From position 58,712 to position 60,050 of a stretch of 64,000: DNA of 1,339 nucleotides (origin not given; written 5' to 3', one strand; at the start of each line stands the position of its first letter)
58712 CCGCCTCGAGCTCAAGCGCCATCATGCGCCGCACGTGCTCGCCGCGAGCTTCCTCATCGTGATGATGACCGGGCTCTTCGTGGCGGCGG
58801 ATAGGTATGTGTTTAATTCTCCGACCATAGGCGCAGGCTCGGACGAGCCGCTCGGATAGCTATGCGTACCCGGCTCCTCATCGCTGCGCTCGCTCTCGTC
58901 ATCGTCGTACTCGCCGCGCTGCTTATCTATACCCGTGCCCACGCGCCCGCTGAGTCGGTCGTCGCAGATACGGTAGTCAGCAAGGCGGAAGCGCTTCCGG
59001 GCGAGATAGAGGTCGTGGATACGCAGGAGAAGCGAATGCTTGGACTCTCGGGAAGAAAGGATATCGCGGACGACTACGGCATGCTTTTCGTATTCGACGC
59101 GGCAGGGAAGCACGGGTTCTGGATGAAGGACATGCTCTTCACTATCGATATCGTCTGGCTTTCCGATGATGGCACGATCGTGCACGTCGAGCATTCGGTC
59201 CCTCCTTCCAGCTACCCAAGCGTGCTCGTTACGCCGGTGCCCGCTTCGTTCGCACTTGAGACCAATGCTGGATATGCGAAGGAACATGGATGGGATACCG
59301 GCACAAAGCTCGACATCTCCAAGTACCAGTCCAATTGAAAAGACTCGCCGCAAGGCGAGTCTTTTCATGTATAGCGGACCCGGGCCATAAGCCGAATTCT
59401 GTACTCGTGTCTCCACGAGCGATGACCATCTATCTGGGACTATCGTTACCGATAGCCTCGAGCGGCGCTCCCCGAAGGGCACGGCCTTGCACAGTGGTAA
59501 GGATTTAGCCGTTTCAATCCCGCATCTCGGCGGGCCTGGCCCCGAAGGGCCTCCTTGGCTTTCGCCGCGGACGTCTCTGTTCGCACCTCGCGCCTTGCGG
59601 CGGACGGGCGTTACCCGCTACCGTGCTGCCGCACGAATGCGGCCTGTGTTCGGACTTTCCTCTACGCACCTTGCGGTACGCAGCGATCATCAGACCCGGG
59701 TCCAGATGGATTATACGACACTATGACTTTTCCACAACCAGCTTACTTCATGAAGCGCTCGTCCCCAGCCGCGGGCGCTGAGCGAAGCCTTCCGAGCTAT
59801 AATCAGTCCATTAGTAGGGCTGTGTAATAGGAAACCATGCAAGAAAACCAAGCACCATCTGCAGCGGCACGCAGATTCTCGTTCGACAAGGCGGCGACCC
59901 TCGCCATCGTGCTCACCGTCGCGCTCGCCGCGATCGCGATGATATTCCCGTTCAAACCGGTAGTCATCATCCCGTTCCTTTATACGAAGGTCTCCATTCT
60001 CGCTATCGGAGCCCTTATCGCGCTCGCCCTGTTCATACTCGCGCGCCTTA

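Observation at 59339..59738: Unannotated RNase P RNA (rnpB) with its own promoter, masked by three spurious ORFs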

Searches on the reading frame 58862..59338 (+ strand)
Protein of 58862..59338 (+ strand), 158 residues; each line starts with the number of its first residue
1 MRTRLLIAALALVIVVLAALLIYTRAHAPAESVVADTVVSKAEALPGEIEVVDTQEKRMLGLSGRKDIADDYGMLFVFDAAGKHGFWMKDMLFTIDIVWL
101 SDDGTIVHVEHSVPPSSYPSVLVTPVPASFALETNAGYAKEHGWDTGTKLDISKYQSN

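Call 10: search_protein_families(library=pfam, proteins=[window:58862-59338:+])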
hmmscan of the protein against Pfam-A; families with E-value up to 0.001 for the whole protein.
window:58862-59338:+ (158 aa): 1 family
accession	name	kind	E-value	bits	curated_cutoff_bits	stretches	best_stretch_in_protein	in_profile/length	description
PF02643.20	DUF192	-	2.9e-29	101.5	27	1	48-152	2-96/96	Uncharacterized ACR, COG1430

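Call 12: find_encoding_contigs(protein=window:58862-59338:+, flank=3000, max_places=6)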
Protein window:58862-59338:+ (158 aa): 1 contig read that carries it; 1 place shown.
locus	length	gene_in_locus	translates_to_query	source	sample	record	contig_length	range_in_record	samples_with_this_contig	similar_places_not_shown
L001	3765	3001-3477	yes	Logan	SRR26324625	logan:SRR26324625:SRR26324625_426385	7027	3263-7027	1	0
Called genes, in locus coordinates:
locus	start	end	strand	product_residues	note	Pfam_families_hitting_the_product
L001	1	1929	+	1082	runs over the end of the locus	-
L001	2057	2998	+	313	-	PF00188:CAP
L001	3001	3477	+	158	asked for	PF02643:DUF192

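Call 13: find_homologous_proteins(query=window:58862-59338:+)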
Query window:58862-59338:+ (158 aa): 750 proteins with E <= 0.001 among 1099 candidates; the best 120 are listed.
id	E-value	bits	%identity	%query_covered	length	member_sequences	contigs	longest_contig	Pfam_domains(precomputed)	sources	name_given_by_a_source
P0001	7.6e-98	343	100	100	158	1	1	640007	PF02643.21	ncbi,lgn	ncbi:MAG: DUF192 domain-containing protein [Patescibacteria group bacterium]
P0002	3.5e-81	288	83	100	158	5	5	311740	PF02643.21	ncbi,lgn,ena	-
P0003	6.4e-79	281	81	100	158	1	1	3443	PF02643.21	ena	-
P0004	2.0e-57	211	80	78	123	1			PF02643.21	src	-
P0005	2.7e-50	188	56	99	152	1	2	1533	PF02643.21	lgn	-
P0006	3.0e-49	185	55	99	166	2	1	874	PF02643.21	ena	-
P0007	1.4e-48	183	54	99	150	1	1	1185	PF02643.21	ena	-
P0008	3.6e-47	178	57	82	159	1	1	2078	PF02643.21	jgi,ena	-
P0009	8.8e-47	177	55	98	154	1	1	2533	PF02643.21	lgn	-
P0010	9.6e-47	177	50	99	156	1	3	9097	PF02643.21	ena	-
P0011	2.1e-45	172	51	92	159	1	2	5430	PF02643.21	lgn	-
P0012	4.8e-45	171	55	85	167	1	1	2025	PF02643.21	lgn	-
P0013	4.8e-45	171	60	72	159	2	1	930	PF02643.21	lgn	-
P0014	9.2e-44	167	54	89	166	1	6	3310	PF02643.21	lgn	-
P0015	1.3e-43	167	54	85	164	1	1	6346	PF02643.21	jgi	-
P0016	2.2e-43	166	47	97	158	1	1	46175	PF02643.21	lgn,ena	-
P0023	4.9e-42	161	48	100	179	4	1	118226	PF02643.21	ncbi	-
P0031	2.0e-36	143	50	92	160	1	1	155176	PF02643.21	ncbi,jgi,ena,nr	ncbi:MAG TPA: DUF192 domain-containing protein [Candidatus Paceibacterota bacterium]|nr:DUF192 domai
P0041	3.1e-34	136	59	65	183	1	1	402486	PF02643.21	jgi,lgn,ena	-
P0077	8.6e-30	122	43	94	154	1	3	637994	PF02643.21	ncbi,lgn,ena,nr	ncbi:MAG: DUF192 domain-containing protein [Candidatus Pacebacteria bacterium]|nr:DUF192 domain-cont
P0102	1.0e-28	118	45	93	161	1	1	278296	PF02643.21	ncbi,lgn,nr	ncbi:MAG: hypothetical protein JWN64_363 [Parcubacteria group bacterium]|nr:hypothetical protein [Pa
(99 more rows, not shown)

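Call 14: find_encoding_contigs(protein=P0002, flank=3000, max_places=4)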
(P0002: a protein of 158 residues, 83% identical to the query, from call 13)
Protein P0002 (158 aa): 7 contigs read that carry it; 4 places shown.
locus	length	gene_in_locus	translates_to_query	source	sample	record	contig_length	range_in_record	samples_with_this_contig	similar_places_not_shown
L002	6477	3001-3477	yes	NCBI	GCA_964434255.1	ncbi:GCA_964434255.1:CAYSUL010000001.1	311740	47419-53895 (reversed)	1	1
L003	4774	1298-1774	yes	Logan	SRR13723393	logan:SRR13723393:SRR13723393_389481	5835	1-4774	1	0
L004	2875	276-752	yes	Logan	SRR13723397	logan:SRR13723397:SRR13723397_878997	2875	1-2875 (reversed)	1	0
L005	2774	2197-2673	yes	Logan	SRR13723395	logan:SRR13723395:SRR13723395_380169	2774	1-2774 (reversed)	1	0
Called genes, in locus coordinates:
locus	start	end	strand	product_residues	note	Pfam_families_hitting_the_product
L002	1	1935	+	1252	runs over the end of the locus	-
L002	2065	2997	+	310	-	PF00188:CAP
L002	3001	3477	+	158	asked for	PF02643:DUF192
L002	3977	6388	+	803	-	PF00515:TPR_1 (faint), PF07719:TPR_2 (faint), PF13181:TPR_8 (faint), PF13371:TPR_9 (faint), PF13428:TPR_14 (faint), PF23914:TPR_CcmH_CycH (faint), PF13414:TPR_11 (faint), PF14559:TPR_19 (weak), +1 more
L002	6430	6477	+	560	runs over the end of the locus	PF03023:MurJ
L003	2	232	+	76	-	?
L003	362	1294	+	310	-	PF00188:CAP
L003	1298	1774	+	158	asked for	PF02643:DUF192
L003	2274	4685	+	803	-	PF00515:TPR_1 (faint), PF07719:TPR_2 (faint), PF13181:TPR_8 (faint), PF13371:TPR_9 (faint), PF13428:TPR_14 (faint), PF23914:TPR_CcmH_CycH (faint), PF13414:TPR_11 (faint), PF14559:TPR_19 (weak), +1 more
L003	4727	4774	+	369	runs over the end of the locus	?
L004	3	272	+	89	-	?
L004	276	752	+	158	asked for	PF02643:DUF192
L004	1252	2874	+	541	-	?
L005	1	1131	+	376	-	?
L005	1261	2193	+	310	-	PF00188:CAP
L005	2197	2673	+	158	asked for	PF02643:DUF192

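Call 15: find_encoding_contigs(protein=P0003, flank=3000, max_places=2)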
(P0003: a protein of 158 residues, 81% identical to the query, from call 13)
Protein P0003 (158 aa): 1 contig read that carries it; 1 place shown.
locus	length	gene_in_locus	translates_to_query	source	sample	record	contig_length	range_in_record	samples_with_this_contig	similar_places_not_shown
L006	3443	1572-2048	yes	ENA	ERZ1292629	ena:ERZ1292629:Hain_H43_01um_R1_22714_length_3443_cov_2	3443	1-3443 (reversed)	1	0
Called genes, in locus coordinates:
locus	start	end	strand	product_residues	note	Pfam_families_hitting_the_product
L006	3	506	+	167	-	?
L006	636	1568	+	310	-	PF00188:CAP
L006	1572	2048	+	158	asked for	PF02643:DUF192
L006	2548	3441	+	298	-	?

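Call 16: find_encoding_contigs(protein=P0016, flank=3000, max_places=2)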
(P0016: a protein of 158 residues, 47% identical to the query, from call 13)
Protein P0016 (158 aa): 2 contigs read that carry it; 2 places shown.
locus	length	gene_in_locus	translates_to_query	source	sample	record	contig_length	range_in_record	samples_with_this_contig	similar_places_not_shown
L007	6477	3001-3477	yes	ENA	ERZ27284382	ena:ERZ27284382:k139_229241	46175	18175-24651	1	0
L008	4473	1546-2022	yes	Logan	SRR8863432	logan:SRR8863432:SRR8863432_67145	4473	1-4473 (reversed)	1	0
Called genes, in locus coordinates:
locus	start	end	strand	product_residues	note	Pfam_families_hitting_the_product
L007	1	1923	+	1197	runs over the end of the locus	PF17802:SpaA (faint)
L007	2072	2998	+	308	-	PF00188:CAP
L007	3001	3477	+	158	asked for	PF02643:DUF192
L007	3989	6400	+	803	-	PF00515:TPR_1 (faint), PF07719:TPR_2 (faint), PF13181:TPR_8 (faint), PF13371:TPR_9 (faint), PF13428:TPR_14 (faint), PF23914:TPR_CcmH_CycH (weak), PF13414:TPR_11 (weak), PF13432:TPR_16 (weak), +2 more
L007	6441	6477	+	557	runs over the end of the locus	PF03023:MurJ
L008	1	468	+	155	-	?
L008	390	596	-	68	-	-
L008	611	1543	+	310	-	PF00188:CAP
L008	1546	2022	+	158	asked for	PF02643:DUF192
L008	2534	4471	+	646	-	?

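Call 17: find_encoding_contigs(protein=P0023, flank=3000, max_places=2)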
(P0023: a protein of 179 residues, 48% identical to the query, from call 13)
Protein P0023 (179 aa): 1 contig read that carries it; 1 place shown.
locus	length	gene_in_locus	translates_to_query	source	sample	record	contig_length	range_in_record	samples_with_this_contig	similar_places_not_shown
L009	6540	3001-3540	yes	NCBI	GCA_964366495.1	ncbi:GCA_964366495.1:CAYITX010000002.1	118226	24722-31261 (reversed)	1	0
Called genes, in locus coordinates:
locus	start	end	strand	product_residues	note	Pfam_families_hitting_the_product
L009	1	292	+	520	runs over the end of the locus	PF01522:Polysacc_deac_1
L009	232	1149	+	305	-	-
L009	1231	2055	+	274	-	-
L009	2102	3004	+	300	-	PF00188:CAP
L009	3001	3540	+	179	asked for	PF02643:DUF192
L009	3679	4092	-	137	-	-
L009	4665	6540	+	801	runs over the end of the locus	PF23914:TPR_CcmH_CycH (faint), PF00515:TPR_1 (faint), PF07719:TPR_2 (faint), PF13371:TPR_9 (faint), PF13428:TPR_14 (faint), PF13181:TPR_8 (faint), PF14559:TPR_19 (weak), PF13432:TPR_16 (weak), +2 more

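Call 18: find_encoding_contigs(protein=P0031, flank=3000, max_places=1)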
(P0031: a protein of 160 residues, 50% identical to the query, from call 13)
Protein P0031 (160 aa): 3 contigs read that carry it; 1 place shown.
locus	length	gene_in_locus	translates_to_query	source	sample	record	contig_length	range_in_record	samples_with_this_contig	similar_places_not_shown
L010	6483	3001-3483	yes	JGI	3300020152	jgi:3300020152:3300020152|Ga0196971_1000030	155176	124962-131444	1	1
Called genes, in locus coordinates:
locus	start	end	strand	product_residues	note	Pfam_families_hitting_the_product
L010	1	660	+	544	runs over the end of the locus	PF00118:Cpn60_TCP1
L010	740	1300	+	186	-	PF04011:LemA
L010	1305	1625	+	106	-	PF03819:MazG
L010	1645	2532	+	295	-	PF01435:Peptidase_M48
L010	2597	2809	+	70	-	-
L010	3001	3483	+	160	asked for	PF02643:DUF192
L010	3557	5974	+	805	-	PF03477:ATP-cone, PF17975:RNR_Alpha, PF21995:RNR-II_ins_dom (weak), PF02867:Ribonuc_red_lgC (faint)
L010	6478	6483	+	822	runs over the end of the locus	PF00515:TPR_1 (faint), PF07719:TPR_2 (faint), PF13181:TPR_8 (faint), PF13428:TPR_14 (faint), PF13371:TPR_9 (weak), PF13414:TPR_11 (weak), PF13432:TPR_16, PF14559:TPR_19, +2 more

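Call 19: find_encoding_contigs(protein=P0041, flank=3000, max_places=1)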
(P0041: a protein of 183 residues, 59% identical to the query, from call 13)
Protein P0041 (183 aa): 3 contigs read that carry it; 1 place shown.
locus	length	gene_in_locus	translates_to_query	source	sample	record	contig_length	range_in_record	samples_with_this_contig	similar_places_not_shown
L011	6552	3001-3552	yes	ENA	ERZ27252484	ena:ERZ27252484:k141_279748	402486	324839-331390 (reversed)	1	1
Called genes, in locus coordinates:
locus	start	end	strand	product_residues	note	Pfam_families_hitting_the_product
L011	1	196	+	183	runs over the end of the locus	-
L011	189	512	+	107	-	PF03819:MazG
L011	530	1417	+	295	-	PF01435:Peptidase_M48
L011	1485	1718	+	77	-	-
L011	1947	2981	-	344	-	PF06271:RDD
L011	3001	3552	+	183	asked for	PF02643:DUF192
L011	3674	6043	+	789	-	PF03477:ATP-cone, PF17975:RNR_Alpha, PF21995:RNR-II_ins_dom (weak), PF02867:Ribonuc_red_lgC (faint)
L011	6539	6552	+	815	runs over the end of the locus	PF12895:ANAPC3 (faint), PF13428:TPR_14 (faint), PF00515:TPR_1 (faint), PF14559:TPR_19 (weak), PF13371:TPR_9 (weak), PF13414:TPR_11 (weak), PF13432:TPR_16, PF14559:TPR_19 (weak), +6 more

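Call 20: find_encoding_contigs(protein=P0077, flank=3000, max_places=1)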
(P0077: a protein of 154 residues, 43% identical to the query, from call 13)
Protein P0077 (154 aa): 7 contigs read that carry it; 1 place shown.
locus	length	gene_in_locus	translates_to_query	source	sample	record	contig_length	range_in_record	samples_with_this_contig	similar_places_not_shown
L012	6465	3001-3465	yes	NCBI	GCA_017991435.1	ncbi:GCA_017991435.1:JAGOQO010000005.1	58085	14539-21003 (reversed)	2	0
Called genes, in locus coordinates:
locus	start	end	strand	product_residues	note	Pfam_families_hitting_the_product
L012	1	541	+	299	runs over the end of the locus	PF01435:Peptidase_M48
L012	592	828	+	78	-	-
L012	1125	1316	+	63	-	-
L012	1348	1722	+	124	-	PF00072:Response_reg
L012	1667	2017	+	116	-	PF00486:Trans_reg_C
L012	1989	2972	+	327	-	PF00512:HisKA, PF13581:HATPase_c_2 (faint), PF02518:HATPase_c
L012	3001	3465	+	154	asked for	PF02643:DUF192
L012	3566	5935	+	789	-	PF03477:ATP-cone, PF17975:RNR_Alpha, PF21995:RNR-II_ins_dom (weak), PF02867:Ribonuc_red_lgC (faint)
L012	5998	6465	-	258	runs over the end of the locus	-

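Call 21: find_encoding_contigs(protein=P0102, flank=3000, max_places=1)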
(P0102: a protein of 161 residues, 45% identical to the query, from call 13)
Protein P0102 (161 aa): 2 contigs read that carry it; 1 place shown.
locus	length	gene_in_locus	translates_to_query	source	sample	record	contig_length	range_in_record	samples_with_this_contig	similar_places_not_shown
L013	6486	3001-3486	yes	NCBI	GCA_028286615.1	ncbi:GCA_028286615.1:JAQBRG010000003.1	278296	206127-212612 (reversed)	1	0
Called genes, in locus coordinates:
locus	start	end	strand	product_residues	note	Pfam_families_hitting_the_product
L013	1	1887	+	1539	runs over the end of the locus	PF04862:DUF642 (faint), PF24514:SpaA_4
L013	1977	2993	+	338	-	PF00188:CAP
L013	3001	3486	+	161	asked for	PF02643:DUF192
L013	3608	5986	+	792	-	PF03477:ATP-cone, PF02867:Ribonuc_red_lgC (faint), PF17975:RNR_Alpha, PF21995:RNR-II_ins_dom (weak)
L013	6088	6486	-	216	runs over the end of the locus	-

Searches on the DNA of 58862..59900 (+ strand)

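Call 9: search_rna_families(source=window, start=59200, end=59900, threshold=evalue, max_evalue=10)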
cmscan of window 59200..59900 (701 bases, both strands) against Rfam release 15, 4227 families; matches with E-value up to 10: 5.
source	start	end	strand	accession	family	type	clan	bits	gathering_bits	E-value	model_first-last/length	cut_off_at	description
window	59372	59703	-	RF00010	RNaseP_bact_a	Gene; ribozyme;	CL00002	120.4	100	3e-38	1-367/367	no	Bacterial RNase P class A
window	59333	59400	-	RF02064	STnc370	Gene; sRNA;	-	20.7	54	5.5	1-71/71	no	Enterobacterial sRNA STnc370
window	59336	59367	-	RF02604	BASRCI153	Gene; sRNA;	-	16.6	137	0.16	164-195/214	no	Brucella sRNA CI153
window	59336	59425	+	RF02420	Bp1_162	Gene; sRNA;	-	16.3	50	7.1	1-100/100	no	Burkholderia sRNA Bp1_Cand612_SIPHT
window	59338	59426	-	RF02144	rsmX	Gene;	CL00106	12.9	56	8.7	1-114/114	no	rsmX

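Call 22: search_rna_families(sources=[L002, L003, L004, L006, L007, L008, L009, L010, L011, L012, L013], threshold=evalue, max_evalue=0.001)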
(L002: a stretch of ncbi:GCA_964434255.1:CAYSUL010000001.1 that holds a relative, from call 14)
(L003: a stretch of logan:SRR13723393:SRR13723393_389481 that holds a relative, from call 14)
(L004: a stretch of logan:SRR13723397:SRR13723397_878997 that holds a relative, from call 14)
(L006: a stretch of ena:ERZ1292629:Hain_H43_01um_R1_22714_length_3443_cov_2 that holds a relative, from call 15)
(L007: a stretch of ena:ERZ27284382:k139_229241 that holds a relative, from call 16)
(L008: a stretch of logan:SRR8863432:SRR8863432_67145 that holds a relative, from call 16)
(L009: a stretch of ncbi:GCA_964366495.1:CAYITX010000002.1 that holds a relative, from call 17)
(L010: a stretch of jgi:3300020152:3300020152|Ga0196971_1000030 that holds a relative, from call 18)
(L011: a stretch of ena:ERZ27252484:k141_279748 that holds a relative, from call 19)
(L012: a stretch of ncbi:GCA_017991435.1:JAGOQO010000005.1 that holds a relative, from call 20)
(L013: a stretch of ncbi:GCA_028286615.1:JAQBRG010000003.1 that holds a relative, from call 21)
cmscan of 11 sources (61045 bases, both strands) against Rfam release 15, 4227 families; matches with E-value up to 0.001: 12.
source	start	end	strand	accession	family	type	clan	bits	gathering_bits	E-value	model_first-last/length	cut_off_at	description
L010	6038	6364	+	RF00010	RNaseP_bact_a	Gene; ribozyme;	CL00002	124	100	1.6e-37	1-367/367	no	Bacterial RNase P class A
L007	3517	3846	-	RF00010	RNaseP_bact_a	Gene; ribozyme;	CL00002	123.5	100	2.3e-37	1-367/367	no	Bacterial RNase P class A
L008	2062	2391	-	RF00010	RNaseP_bact_a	Gene; ribozyme;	CL00002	123.5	100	2.3e-37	1-367/367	no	Bacterial RNase P class A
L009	4195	4525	-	RF00010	RNaseP_bact_a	Gene; ribozyme;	CL00002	122.7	100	4.5e-37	1-367/367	no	Bacterial RNase P class A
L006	2082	2414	-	RF00010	RNaseP_bact_a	Gene; ribozyme;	CL00002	122.4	100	5.4e-37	1-367/367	no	Bacterial RNase P class A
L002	3511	3843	-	RF00010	RNaseP_bact_a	Gene; ribozyme;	CL00002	120.3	100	2.8e-36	1-367/367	no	Bacterial RNase P class A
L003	1808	2140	-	RF00010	RNaseP_bact_a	Gene; ribozyme;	CL00002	120.3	100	2.8e-36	1-367/367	no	Bacterial RNase P class A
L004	786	1118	-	RF00010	RNaseP_bact_a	Gene; ribozyme;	CL00002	120.3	100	2.8e-36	1-367/367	no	Bacterial RNase P class A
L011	6107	6425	+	RF00010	RNaseP_bact_a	Gene; ribozyme;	CL00002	117.1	100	3.4e-35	1-367/367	no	Bacterial RNase P class A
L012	958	1044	+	RF00005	tRNA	Gene; tRNA;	CL00001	62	29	4.8e-11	1-71/71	no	tRNA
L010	2887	2973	+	RF00005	tRNA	Gene; tRNA;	CL00001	58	29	6e-10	1-71/71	no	tRNA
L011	1796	1882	+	RF00005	tRNA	Gene; tRNA;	CL00001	58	29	6e-10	1-71/71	no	tRNA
